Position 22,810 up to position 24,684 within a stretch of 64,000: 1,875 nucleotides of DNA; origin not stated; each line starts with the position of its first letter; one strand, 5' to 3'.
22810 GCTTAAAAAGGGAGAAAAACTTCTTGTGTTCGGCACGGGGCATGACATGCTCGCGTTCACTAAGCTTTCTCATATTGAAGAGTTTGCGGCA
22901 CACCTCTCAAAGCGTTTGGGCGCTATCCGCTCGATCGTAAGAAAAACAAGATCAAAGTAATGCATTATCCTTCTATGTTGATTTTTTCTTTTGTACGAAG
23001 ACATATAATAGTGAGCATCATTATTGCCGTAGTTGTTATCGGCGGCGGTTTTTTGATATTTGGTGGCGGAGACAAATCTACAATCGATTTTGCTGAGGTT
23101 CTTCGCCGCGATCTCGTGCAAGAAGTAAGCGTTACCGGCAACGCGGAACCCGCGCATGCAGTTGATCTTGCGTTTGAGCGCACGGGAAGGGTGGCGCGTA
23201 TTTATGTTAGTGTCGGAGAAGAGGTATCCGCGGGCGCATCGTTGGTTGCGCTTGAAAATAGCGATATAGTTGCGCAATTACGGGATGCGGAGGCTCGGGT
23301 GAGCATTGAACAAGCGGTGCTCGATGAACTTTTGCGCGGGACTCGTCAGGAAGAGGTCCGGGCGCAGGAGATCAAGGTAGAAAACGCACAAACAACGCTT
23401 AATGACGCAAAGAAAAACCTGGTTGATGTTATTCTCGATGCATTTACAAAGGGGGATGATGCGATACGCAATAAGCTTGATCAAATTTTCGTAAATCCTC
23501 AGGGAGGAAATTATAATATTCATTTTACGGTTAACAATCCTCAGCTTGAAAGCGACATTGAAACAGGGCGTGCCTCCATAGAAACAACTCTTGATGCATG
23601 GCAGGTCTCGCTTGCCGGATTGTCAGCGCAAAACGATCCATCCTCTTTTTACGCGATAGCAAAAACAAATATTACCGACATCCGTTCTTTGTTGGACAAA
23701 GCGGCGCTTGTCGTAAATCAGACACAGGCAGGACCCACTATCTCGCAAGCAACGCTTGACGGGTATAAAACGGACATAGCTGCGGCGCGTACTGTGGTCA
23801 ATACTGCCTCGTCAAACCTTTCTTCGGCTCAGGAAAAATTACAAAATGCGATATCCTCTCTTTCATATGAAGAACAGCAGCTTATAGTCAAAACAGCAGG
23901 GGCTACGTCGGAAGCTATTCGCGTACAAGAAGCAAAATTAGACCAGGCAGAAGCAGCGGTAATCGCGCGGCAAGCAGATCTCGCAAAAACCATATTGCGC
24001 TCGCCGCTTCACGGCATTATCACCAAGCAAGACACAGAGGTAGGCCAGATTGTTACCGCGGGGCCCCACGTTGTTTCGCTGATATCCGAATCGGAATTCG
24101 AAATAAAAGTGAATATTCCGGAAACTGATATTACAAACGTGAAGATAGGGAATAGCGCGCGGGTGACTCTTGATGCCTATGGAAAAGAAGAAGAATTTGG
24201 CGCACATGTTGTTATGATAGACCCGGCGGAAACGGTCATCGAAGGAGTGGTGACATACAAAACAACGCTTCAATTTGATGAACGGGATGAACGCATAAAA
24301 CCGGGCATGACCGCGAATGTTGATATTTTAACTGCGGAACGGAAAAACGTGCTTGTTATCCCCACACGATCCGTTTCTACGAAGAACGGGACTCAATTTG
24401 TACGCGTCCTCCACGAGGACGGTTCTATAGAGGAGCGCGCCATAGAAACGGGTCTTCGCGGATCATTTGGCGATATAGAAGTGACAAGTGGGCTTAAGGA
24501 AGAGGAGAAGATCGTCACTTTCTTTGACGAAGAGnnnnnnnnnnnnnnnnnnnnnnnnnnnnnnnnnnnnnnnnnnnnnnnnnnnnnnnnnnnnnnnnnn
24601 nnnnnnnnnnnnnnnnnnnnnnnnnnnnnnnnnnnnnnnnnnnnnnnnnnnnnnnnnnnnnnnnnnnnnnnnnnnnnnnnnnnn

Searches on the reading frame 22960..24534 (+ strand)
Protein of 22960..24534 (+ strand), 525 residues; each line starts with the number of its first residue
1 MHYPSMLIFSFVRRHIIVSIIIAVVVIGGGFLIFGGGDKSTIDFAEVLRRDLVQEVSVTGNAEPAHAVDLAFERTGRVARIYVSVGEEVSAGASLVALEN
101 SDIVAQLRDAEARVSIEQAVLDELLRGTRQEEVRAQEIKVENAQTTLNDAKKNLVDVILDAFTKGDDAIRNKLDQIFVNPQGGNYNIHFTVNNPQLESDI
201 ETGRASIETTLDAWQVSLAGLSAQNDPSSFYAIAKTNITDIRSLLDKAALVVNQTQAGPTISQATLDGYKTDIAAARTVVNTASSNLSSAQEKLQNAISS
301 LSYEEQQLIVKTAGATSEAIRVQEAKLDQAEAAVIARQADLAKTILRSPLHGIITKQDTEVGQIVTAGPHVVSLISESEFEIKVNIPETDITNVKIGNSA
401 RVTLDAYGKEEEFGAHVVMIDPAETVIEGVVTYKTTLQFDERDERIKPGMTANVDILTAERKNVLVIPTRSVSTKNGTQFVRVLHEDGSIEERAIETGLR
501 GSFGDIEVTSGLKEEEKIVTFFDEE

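Call 40: search_protein_families(library=pfam, proteins=[window:22960-24534:+], max_evalue=0.0001)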
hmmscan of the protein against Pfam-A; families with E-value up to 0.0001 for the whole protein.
window:22960-24534:+ (525 aa): 2 families
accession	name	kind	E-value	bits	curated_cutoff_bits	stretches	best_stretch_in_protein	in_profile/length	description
PF16576.10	HlyD_D23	-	7.9e-19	68.2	30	1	246-452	15-214/214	Barrel-sandwich domain of CusB or HlyD membrane-fusion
PF13437.12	HlyD_3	-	5.4e-14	53.3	22.2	1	346-449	2-106/106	HlyD family secretion protein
